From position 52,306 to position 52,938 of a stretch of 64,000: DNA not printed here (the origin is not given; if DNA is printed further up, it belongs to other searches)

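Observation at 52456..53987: MazG-like NTP pyrophosphohydrolase next to a zinc-ribbon / coiled-coil / PD-(D/E)xK-like protein: candidate two-gene defence or stress module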

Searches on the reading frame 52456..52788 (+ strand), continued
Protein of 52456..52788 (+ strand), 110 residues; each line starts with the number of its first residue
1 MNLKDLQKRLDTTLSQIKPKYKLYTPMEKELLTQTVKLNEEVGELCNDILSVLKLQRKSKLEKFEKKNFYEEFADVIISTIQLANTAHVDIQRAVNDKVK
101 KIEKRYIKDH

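Call 35: search_solved_structures(query=A2, max_evalue=1, show_alignments=3)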
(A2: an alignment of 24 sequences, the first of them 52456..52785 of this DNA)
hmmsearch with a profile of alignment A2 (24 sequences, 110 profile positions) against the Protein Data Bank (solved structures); distinct sequences matched with E-value up to 1: 19.
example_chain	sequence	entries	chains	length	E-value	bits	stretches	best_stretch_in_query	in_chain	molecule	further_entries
1vmg_A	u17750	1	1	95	2.9e-06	30.3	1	10-100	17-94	Hypothetical protein SSO3215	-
4qgp_A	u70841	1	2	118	0.00015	24.8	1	49-109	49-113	pyrophosphatase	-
5ie9_A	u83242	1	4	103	0.00021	24.3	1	32-106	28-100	Nucleotide pyrophosphohydrolase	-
2gta_A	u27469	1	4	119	0.0014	21.7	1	33-106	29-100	Hypothetical protein ypjD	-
2a3q_A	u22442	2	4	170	0.0083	19.2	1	66-106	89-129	hypothetical protein | Protein RS21-C6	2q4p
6sqw_A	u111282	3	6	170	0.0083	19.2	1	66-106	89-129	dCTP pyrophosphatase 1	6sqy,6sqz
2q73_A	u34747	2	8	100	0.012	18.7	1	36-103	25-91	Hypothetical protein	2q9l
7ody_A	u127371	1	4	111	0.036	17.1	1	72-100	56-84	MazG-like pyrophosphohydrolase (MazZ)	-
2oie_A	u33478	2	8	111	0.04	17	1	66-100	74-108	RS21-C6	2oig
2q5z_A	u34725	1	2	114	0.042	16.9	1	36-102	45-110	Hypothetical protein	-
7mu5_A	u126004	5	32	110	0.051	16.6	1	66-106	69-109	dCTP pyrophosphatase 1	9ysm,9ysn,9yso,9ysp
4zq0_A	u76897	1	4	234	0.15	15.1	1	11-70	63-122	14-3-3 protein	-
4f7r_A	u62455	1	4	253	0.18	14.9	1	11-70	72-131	14-3-3 protein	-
5by9_A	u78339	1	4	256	0.18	14.9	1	11-70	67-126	14-3-3 protein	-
3cra_A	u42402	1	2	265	0.4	13.8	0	64-107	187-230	Protein mazG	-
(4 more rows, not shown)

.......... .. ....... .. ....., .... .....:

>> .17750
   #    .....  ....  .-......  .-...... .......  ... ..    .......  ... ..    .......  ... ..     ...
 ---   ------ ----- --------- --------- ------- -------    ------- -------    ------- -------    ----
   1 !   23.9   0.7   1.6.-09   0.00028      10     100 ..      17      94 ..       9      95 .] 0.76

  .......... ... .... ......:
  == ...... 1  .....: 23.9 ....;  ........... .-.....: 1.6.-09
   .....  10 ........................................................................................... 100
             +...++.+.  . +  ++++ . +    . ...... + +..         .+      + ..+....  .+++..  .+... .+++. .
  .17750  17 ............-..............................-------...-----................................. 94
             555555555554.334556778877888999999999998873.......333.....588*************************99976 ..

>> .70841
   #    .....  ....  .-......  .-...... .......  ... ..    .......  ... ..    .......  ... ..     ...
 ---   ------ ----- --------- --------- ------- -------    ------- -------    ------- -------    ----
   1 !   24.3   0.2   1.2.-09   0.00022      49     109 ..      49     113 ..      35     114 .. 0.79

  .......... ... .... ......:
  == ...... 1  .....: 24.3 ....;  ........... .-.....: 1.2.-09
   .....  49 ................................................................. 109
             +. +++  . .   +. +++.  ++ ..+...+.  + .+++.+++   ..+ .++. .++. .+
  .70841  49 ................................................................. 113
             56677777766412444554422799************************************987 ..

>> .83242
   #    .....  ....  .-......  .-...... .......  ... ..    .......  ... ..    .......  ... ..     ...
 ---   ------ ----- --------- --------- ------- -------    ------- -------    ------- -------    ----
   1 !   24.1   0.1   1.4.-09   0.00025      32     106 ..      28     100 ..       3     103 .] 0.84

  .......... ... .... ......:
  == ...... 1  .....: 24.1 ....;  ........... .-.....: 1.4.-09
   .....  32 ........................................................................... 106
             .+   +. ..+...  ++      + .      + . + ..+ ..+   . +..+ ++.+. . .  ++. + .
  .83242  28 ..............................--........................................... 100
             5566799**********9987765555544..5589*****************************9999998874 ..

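Call 57: search_dna_similar(query=window:52456-52785:+, collection=phages, mode=protein, max_evalue=0.001, max_rows=15)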
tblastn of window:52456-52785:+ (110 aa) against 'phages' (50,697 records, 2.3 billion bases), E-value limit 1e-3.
No match.

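Call 86: predict_structure(alignment_id=A2)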
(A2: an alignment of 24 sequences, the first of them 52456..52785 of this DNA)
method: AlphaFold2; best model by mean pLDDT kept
length: 110 residues; sequences in the alignment: 24
mean_pLDDT: 73.5   pTM: 0.35
mean pLDDT of the five models: 73.5, 69.0, 68.9, 66.0, 61.2
residues with pLDDT >= 90: 0; 70-90: 79; 50-70: 29; < 50: 2
segments of 3 or more residues with pLDDT < 50: none
pLDDT, mean of each block of 10 residues (from residue 1): 76 70 71 80 75 62 58 77 83 82 74
secondary structure, 60 per line:
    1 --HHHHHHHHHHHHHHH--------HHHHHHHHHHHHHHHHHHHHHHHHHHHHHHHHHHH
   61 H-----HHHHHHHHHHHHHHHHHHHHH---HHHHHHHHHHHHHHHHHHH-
elements in order: H3-17 H26-61 H67-87 H91-109

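Call 89: fold_search(model_id=the predicted structure, library=pdb)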
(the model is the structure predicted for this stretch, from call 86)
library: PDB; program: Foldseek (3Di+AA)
matches with E <= 10: 38; with E <= 0.001: 0
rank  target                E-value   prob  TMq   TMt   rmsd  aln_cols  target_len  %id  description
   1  2h9c_B                1.0e+00  0.25  0.34  0.43   6.7        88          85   15  Native Crystal Structure of the Isochorismate-Pyruvate Lyase from Pseudomonas aeruginosa (released 2006-08-15)
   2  2h9c_A                1.3e+00  0.21  0.34  0.40   6.9        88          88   15  Native Crystal Structure of the Isochorismate-Pyruvate Lyase from Pseudomonas aeruginosa (released 2006-08-15)
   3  5vht_A                1.6e+00  0.21  0.33  0.37   5.6        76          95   20  E. coli chorismate mutase with orthogonal interface containing p-benzoyl phenylalanine (released 2017-05-10)
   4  3rmi                  1.6e+00  0.13  0.31  0.32   9.5       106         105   16  Crystal structure of Chorismate mutase from Bartonella henselae str. Houston-1 in complex with malate (released 2011-05-11)
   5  3rem_A                2.4e+00  0.16  0.35  0.37   4.9        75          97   13  Structure of the Isochorismate-Pyruvate Lyase from Pseudomonas aerugionsa with Bound Salicylate and Pyruvate (released 2011-07-27)
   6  3ret_B                2.4e+00  0.13  0.33  0.37   6.4        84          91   15  Salicylate and Pyruvate Bound Structure of the Isochorismate-Pyruvate Lyase K42E Mutant from Pseudomonas aerugionsa (released 2011-07-27)
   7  3hgx_A                2.4e+00  0.13  0.34  0.36   6.5        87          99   14  Crystal Structure of Pseudomonas aeruginosa Isochorismate-Pyruvate Lyase K42A mutant in complex with salicylate and py (released 2009-06-30)
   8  2h9d_D                2.6e+00  0.12  0.33  0.35   5.9        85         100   15  Pyruvate-Bound Structure of the Isochorismate-Pyruvate Lyase from Pseudomonas aerugionsa (released 2006-08-15)
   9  2h9d_A                2.7e+00  0.14  0.34  0.42   6.8        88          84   15  Pyruvate-Bound Structure of the Isochorismate-Pyruvate Lyase from Pseudomonas aerugionsa (released 2006-08-15)
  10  2h9d_C                3.0e+00  0.11  0.32  0.35   6.5        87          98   15  Pyruvate-Bound Structure of the Isochorismate-Pyruvate Lyase from Pseudomonas aerugionsa (released 2006-08-15)
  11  3hgw_D                3.2e+00  0.11  0.33  0.36   6.1        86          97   15  Apo Structure of Pseudomonas aeruginosa Isochorismate-Pyruvate Lyase I87T mutant (released 2009-06-30)
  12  2h9d_B                3.4e+00  0.12  0.32  0.37   4.7        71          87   14  Pyruvate-Bound Structure of the Isochorismate-Pyruvate Lyase from Pseudomonas aerugionsa (released 2006-08-15)
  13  3hgw_B                3.7e+00  0.16  0.34  0.49   5.2        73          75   14  Apo Structure of Pseudomonas aeruginosa Isochorismate-Pyruvate Lyase I87T mutant (released 2009-06-30)
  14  3mzy                  4.6e+00  0.04  0.21  0.20  12.6        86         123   17  The Crystal Structure of the RNA polymerase sigma-H factor from Fusobacterium nucleatum to 2.5A (released 2010-06-02)
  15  9ukn_F                5.0e+00  0.04  0.24  0.10  15.8       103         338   14  CryoEM structure of the T.thermophilus transcription initiation complex (released 2025-10-22)
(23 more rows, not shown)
